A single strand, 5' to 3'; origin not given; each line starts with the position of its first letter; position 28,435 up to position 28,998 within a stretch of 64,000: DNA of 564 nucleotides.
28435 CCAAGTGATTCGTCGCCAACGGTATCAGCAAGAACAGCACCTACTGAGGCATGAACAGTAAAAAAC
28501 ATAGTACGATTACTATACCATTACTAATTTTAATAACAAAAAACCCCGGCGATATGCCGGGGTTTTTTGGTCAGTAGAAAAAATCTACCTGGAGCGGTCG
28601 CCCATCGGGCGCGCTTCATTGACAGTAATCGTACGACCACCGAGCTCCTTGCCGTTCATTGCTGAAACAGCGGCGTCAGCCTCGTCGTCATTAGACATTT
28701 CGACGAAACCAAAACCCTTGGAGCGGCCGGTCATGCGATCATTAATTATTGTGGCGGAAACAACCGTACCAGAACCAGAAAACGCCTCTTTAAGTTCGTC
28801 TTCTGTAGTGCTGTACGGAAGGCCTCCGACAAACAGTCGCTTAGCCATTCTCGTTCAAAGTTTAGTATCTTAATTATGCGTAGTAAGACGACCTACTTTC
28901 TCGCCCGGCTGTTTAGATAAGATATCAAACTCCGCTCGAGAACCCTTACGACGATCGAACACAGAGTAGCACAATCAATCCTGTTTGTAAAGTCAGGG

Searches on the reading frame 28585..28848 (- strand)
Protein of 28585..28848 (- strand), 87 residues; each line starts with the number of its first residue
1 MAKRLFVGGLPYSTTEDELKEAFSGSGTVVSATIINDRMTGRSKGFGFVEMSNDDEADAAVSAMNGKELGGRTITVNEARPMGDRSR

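Call 26: find_encoding_contigs(protein=window:28585-28848:-, flank=6000, max_places=10)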
Protein window:28585-28848:- (87 aa): 1 contig read that carries it; 1 place shown.
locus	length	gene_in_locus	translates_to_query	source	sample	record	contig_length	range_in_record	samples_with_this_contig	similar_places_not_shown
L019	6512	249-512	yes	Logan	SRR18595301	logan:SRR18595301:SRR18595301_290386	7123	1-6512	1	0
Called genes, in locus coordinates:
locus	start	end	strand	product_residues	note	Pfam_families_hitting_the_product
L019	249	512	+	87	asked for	PF00076:RRM_1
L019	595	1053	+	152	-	-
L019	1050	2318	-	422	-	PF00675:Peptidase_M16, PF05193:Peptidase_M16_C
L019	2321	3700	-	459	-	PF00587:tRNA-synt_2b, PF03129:HGTP_anticodon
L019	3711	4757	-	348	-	PF01594:AI-2E_transport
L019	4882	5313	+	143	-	PF01668:SmpB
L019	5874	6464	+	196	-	PF05198:IF3_N, PF00707:IF3_C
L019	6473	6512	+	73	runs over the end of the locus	PF01632:Ribosomal_L35p (faint)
